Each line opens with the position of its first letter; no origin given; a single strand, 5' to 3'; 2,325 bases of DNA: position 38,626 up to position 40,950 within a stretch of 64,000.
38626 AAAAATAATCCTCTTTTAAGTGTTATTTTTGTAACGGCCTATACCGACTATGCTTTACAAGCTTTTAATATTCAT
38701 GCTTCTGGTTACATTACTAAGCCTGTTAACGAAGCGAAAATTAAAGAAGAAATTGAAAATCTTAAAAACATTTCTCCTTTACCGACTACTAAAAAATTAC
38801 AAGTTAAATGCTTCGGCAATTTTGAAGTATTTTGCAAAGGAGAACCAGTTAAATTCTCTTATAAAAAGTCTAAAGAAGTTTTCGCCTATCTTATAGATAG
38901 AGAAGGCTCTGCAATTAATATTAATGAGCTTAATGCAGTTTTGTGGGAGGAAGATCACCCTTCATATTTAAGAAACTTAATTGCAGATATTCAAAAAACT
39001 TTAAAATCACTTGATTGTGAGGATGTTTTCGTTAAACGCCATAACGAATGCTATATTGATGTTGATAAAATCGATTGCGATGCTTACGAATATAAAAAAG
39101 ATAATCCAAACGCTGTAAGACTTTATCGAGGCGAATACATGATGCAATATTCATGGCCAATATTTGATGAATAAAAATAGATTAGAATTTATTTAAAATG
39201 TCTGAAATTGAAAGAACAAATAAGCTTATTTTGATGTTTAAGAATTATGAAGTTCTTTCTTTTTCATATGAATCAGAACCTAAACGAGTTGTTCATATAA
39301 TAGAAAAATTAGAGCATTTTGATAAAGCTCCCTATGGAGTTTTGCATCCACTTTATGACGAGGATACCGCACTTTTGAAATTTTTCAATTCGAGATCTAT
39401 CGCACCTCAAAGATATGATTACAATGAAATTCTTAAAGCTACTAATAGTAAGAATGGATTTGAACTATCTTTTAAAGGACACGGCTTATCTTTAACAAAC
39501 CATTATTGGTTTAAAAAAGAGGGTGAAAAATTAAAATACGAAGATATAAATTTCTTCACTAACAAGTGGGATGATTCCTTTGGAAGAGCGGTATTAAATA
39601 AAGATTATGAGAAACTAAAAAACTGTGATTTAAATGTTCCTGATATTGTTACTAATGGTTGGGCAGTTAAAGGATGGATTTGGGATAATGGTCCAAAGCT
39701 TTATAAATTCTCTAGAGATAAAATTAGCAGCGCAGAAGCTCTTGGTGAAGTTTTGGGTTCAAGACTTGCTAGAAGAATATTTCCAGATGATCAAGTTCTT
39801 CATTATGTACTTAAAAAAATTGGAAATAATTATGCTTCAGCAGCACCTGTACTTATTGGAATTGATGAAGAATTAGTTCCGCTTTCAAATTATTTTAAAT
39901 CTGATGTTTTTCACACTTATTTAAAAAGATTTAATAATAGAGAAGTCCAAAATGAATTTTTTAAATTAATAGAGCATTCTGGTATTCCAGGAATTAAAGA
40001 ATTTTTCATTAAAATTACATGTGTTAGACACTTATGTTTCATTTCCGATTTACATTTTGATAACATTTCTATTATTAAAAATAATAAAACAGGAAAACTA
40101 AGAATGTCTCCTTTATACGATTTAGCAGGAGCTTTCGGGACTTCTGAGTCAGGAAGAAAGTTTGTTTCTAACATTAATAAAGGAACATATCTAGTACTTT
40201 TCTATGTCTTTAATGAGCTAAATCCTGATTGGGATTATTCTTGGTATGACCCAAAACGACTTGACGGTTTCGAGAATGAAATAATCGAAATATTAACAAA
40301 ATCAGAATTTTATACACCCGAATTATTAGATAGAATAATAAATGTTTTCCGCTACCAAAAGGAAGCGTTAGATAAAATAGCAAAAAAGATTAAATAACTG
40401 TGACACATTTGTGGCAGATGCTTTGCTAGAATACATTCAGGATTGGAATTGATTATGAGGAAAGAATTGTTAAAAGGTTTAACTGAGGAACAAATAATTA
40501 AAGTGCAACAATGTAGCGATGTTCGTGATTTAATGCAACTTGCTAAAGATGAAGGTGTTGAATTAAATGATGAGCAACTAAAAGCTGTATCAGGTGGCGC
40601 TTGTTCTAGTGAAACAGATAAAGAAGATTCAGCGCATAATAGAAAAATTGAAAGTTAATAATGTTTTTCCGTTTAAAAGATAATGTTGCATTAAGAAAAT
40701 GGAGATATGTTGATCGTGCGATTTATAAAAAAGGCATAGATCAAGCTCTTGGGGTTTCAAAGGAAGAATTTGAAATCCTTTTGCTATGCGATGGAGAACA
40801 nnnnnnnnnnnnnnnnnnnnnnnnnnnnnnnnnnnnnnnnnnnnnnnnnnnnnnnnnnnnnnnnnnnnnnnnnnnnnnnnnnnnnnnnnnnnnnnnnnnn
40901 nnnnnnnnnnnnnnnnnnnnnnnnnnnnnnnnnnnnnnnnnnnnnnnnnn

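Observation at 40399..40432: SARP-style heptamer direct repeats positioned over the -35 region of the precursor-peptide promoter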

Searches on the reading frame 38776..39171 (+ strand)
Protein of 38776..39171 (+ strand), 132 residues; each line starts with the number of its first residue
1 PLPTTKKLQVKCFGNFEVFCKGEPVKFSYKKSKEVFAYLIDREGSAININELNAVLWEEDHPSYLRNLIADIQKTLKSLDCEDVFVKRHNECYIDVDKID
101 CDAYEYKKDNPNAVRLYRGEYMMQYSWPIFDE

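Call 26: search_protein_families(library=pfam, proteins=[window:38782-39171:+], max_evalue=10)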
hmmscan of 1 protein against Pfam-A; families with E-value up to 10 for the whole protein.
seq(130 aa): 0 families

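Call 27: search_solved_structures(query=window:38782-39171:+, max_evalue=10, show_alignments=2)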
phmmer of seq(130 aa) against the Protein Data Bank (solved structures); distinct sequences matched with E-value up to 10: 3.
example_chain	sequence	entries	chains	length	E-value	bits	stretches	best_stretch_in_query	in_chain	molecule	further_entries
2fez_A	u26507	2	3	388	0.13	15.8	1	4-73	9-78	Probable regulatory protein embR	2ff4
1xt8_A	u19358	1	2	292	0.17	15.4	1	25-64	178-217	putative amino-acid transporter periplasmic solute-binding protein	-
1p2f_A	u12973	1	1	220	0.64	13.5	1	13-75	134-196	Response Regulator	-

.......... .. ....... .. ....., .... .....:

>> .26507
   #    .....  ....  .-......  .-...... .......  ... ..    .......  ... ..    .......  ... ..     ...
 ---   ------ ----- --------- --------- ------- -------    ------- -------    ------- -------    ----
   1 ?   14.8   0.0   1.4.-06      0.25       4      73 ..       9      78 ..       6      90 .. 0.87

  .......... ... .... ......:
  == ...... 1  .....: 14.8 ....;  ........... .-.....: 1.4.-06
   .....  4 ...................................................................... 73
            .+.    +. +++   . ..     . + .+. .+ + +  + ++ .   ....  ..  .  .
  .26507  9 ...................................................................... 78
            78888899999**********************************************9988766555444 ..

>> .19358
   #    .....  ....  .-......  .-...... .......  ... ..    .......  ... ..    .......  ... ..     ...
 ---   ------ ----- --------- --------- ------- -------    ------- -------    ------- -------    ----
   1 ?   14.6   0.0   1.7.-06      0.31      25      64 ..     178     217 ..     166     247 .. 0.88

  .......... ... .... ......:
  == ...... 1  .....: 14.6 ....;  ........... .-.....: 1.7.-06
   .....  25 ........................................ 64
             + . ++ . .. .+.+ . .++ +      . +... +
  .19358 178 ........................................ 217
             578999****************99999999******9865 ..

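Call 41: predict_structure(alignment_id=A2)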
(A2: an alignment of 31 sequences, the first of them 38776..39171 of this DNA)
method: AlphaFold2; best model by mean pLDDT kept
length: 132 residues; sequences in the alignment: 31
mean_pLDDT: 64.7   pTM: 0.63
mean pLDDT of the five models: 64.7, 54.9, 49.0, 44.2, 42.7
residues with pLDDT >= 90: 3; 70-90: 65; 50-70: 31; < 50: 33
segments of 3 or more residues with pLDDT < 50: 1-3, 103-108, 110-132
pLDDT, mean of each block of 10 residues (from residue 1): 59 69 84 79 63 59 74 89 76 75 45 39 35 35
secondary structure, 60 per line:
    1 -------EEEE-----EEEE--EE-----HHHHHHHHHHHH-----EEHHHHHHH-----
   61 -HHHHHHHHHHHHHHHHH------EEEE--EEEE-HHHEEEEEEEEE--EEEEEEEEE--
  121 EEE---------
elements in order: E8-11 E17-20 H30-41 H49-55 H62-78 E85-88 E91-94 E99-107 E110-118 E121-123

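Call 45: fold_search(model_id=the predicted structure, library=pdb)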
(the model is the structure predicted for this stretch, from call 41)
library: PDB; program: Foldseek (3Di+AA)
matches with E <= 10: 253; with E <= 0.001: 1
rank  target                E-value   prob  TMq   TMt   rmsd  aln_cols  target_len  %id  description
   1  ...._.                5.7e-04  1.00  0.57  0.31   2.5        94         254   21  Cryo-EM structure of AfsR-dependent transcription activation complex with afsS promoter (released 2023-12-27)
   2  8k60_J                5.8e-03  1.00  0.56  0.31   2.1        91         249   21  Cryo-EM structure of Streptomyces coelicolor transcription initiation complex with the global transcription factor Afs (released 2024-07-31)
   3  2ff4_A                6.2e-03  1.00  0.60  0.23   2.7       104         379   20  Mycobacterium tuberculosis EmbR in complex with low affinity phosphopeptide (released 2006-01-24)
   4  2ff4_B                1.9e-02  1.00  0.61  0.24   2.7       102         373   20  Mycobacterium tuberculosis EmbR in complex with low affinity phosphopeptide (released 2006-01-24)
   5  8k60_I                2.1e-02  1.00  0.54  0.30   2.8        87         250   22  Cryo-EM structure of Streptomyces coelicolor transcription initiation complex with the global transcription factor Afs (released 2024-07-31)
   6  4u88_A                2.6e-02  1.00  0.51  0.70   2.5        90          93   19  Structure of the DNA-Binding Domain of the Response Regulator SaeR from Staphylococcus aureus (released 2015-08-12)
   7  6cqg                  3.8e-02  1.00  0.47  0.61   2.9        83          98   14  YycF Effector Domain Structure without DNA bound (released 2019-06-19)
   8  9dlu_MODEL_1_A        5.2e-02  1.00  0.49  0.60   2.6        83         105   14  Solution structure of Staphylococcus aureus response regulator ArlR DNA-binding domain (released 2025-09-17)
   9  2fez                  6.3e-02  1.00  0.55  0.21   2.4        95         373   20  Mycobacterium tuberculosis EmbR (released 2006-01-24)
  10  8hih_N                6.3e-02  0.99  0.48  0.31   2.8        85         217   19  Cryo-EM structure of Mycobacterium tuberculosis transcription initiation complex with transcription factor GlnR (released 2023-06-07)
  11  7lza                  6.8e-02  1.00  0.48  0.30   2.4        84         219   20  Activated form of VanR from S. coelicolor (released 2021-07-14)
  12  7e1b_A                8.2e-02  0.98  0.46  0.31   2.6        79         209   15  Crystal structure of VbrR-DNA complex (released 2022-02-09)
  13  5x5l_A                9.3e-02  0.99  0.57  0.75   2.3        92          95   12  Crystal structure of response regulator AdeR DNA binding domain in complex with an intercistronic region (released 2017-08-30)
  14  6is4                  1.1e-01  0.97  0.50  0.64   6.6        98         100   12  Crystal Structure of Staphylococcus aureus response regulator ArlR DNA binding domain (released 2019-10-30)
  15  6iju                  1.3e-01  0.98  0.51  0.68   5.5        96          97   12  The DNA binding domain of a response regulator ArlR from Staphylococcus aureus (released 2019-10-16)
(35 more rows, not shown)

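Call 49: search_protein_representatives(protein=window:38776-39171:+)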
Query: 132 residues. Proteins with E-value up to 0.001 (for the whole library): 2034; up to 1e-10: 1143; up to 1e-30: 22. The best 150 are listed.
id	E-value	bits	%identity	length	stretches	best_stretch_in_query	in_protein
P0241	1.2e-60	219.9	78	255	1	3-131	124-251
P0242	7.0e-54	198.0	82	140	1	11-118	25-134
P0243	4.9e-46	172.6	40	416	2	5-127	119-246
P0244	7.5e-46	172.0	39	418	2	5-128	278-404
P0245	3.9e-42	160.0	74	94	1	40-131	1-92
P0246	1.1e-40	155.3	52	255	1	6-128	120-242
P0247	5.0e-38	146.7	59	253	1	5-128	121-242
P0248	1.9e-37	144.8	37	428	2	5-128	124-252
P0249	3.2e-36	140.8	53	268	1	3-128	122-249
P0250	1.7e-34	135.2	49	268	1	4-128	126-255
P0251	7.0e-34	133.2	32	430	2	8-128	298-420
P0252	2.0e-33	131.8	50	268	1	2-128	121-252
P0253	3.2e-33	131.1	34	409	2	2-129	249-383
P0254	3.4e-33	131.0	46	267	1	1-128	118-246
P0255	1.0e-32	129.5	51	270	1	7-128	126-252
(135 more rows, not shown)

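Call 54: search_solved_structures(query=A4, max_evalue=1, show_alignments=3)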
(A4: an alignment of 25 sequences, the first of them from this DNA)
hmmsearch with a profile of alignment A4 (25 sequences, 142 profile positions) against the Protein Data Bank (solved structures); distinct sequences matched with E-value up to 1: 17.
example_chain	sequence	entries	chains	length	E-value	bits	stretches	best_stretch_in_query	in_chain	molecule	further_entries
2fez_A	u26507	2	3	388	0.0029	20.8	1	3-116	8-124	Probable regulatory protein embR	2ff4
4ixa_A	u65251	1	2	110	0.004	20.3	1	29-81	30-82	Response regulator SaeR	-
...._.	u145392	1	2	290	0.0051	20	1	6-78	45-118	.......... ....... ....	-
1p2f_A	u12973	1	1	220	0.008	19.3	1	14-78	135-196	Response Regulator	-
1kgs_A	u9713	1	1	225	0.02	18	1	28-91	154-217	DNA BINDING RESPONSE REGULATOR D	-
8k60_I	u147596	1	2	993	0.03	17.5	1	6-78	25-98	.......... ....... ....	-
8jke_I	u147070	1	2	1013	0.031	17.4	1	6-78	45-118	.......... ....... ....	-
3zq7_A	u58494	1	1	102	0.081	16.1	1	33-79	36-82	KDP OPERON TRANSCRIPTIONAL REGULATORY PROTEIN KDPE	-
4u88_A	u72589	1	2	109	0.1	15.8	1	19-79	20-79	Transcriptional regulator SaeR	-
4qwq_B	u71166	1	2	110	0.11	15.7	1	18-79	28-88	Response regulator SaeR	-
4kny_A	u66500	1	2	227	0.36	14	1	33-79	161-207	KDP operon transcriptional regulatory protein KdpE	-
4kfc_A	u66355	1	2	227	0.37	13.9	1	33-79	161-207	KDP operon transcriptional regulatory protein KdpE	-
6lgq_D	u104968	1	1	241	0.38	13.9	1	33-79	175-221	DNA-binding response regulator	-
3df6_A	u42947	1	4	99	0.41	13.8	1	63-125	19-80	ORF99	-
3q9v_A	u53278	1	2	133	0.63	13.2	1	20-82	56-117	DNA-binding response regulator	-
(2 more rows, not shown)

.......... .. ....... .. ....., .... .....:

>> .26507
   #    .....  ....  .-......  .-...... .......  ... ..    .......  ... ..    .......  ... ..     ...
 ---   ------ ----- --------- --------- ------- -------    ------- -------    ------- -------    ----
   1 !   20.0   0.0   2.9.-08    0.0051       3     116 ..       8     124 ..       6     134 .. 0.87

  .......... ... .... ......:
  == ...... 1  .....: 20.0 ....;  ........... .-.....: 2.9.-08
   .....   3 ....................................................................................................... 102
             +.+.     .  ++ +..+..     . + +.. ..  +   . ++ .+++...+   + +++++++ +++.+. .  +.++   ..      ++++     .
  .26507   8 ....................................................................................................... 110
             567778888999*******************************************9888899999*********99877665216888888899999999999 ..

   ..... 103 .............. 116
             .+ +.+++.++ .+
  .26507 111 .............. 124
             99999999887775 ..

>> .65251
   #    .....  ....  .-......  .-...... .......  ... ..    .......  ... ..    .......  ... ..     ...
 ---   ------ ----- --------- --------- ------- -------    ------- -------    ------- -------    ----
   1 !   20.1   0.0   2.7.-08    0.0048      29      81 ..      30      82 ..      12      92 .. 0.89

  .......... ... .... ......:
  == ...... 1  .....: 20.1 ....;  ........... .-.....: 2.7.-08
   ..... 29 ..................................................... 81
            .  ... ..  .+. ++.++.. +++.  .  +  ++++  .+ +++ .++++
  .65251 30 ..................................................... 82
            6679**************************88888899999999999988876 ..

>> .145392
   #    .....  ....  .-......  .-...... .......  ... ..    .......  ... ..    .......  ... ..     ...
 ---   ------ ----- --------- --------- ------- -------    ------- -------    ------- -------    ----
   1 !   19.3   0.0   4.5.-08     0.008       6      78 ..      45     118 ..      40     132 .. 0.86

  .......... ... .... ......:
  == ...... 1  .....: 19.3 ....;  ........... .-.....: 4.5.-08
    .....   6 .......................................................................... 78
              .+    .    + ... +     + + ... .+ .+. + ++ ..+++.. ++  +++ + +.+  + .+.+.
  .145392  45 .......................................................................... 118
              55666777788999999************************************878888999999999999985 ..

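Call 59: find_encoding_contigs(protein=P0246, flank=5000, max_places=4)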
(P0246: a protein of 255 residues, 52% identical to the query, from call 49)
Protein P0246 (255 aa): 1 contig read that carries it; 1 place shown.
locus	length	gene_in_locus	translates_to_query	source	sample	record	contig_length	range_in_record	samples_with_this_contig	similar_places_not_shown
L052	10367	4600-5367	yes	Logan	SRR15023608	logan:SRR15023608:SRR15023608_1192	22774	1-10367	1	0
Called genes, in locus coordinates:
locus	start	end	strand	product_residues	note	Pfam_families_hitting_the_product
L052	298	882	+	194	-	PF13328:HD_4, PF01966:HD (weak)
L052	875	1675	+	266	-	PF03352:Adenine_glyco (weak)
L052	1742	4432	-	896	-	PF00122:E1-E2_ATPase, PF00702:Hydrolase, PF08282:Hydrolase_3 (faint)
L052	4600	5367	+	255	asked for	-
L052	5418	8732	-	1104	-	PF02687:FtsX, PF12704:MacB_PCD (weak), PF02687:FtsX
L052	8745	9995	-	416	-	PF01590:GAF, PF13185:GAF_2, PF13492:GAF_3, PF00005:ABC_tran, PF02463:SMC_N (faint)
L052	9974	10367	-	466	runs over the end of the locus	PF00989:PAS, PF08448:PAS_4 (faint), PF13426:PAS_9 (weak), PF00211:Guanylate_cyc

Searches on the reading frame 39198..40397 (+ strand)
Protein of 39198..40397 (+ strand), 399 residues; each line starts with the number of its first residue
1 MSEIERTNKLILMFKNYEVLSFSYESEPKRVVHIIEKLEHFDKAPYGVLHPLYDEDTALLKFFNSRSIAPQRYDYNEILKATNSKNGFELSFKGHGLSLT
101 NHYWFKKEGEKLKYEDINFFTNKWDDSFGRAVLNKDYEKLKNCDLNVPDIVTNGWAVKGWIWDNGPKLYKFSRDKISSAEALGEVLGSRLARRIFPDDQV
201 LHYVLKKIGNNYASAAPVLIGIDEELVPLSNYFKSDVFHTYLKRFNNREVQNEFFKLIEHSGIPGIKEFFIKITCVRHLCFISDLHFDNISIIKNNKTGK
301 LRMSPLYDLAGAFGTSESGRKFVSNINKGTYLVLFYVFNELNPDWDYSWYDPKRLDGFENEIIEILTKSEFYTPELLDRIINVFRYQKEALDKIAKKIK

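Call 3: search_protein_families(library=pfam, proteins=[window:39198-40397:+], max_evalue=0.01)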
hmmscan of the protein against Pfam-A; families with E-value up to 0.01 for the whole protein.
window:39198-40397:+ (399 aa): 1 family
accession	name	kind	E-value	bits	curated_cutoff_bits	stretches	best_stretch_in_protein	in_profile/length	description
PF07804.18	HipA_C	-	0.0015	18.7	30.5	1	267-312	119-162/213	HipA-like C-terminal domain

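Call 7: search_protein_families(library=ncbifam, proteins=[window:39198-40397:+], max_evalue=1)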
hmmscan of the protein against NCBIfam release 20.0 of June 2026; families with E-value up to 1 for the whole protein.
window:39198-40397:+ (399 aa): 0 families

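Call 81: list_cluster_members(proteins=[P0001, P0121, window:39198-40394:+, window:40455-40655:+])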
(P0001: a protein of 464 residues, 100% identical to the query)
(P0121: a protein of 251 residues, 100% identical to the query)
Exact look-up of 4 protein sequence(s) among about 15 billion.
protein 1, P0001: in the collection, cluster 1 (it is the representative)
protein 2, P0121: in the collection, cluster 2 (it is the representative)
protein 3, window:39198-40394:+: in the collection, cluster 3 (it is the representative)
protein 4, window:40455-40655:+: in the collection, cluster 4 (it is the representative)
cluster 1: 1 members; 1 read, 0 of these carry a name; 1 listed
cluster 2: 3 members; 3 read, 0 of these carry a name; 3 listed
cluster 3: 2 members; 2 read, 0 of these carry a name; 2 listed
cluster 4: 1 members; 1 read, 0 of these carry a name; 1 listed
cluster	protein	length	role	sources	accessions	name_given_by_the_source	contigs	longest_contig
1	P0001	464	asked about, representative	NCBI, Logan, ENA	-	-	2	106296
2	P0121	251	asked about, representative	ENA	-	-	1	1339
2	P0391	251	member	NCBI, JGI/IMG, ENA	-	-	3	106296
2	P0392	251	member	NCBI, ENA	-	-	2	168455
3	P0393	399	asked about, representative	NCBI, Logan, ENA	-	-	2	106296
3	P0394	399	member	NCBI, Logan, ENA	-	-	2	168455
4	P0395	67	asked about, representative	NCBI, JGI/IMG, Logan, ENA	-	-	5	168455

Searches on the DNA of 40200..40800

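Call 57: search_rna_families(source=window, start=40200, end=40800, threshold=evalue, max_evalue=1)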
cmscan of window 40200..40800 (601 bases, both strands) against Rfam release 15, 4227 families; matches with E-value up to 1: 1.
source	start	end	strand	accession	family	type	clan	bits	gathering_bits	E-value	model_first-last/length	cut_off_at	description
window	40331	40449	-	RF02555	hveRNA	Gene; rRNA;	-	27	90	0.031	1-124/124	no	mt-5S-like H. vermiformis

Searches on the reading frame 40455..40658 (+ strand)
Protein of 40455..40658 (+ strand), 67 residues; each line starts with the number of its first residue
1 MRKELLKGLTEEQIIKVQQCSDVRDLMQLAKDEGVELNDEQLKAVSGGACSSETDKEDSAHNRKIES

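Call 3: search_protein_families(library=pfam, proteins=[window:40455-40658:+], max_evalue=0.01)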
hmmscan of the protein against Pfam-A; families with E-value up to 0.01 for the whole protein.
window:40455-40658:+ (67 aa): 0 families

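Call 7: search_protein_families(library=ncbifam, proteins=[window:40455-40658:+], max_evalue=1)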
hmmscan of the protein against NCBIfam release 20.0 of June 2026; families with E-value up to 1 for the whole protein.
window:40455-40658:+ (67 aa): 9 families
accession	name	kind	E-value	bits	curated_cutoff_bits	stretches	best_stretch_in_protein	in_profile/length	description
NF038167.1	cyan_ocin_like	subfamily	0.015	15.5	32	1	34-55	8-29/72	CTB family bacteriocin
TIGR01847.1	bacteriocin_sig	domain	0.028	15.1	15.7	1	36-48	3-15/15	bacteriocin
TIGR03949.1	bact_IIb_cerein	subfamily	0.036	13.8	21.5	1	35-49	2-16/45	class IIb bacteriocin, lactobin A/cerein 7B family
NF038399.1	NH_RiPP_Os17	domain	0.045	13.8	40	1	24-47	22-45/63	Os1348 family NHLP clan protein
NF033383.2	induct_EntF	subfamily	0.063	13.6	35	0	36-51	4-19/40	EntF family bacteriocin induction factor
NF038153.1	lant_leader_L1a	domain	0.077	13.2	22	1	35-48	19-32/32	class I lanthipeptide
NF033456.1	RiPP_CCRG-2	domain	0.098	12.6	24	1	40-49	9-18/18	CCRG-2 family RiPP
NF011853.0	PRK15325.1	equivalog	0.12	12.4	144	1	17-60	13-52/101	type III secretion system inner rod protein PrgJ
TIGR04149.1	GG_sam_targ_CFB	domain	0.15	12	25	1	35-50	15-30/43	TIGR04149 family rSAM-modified RiPP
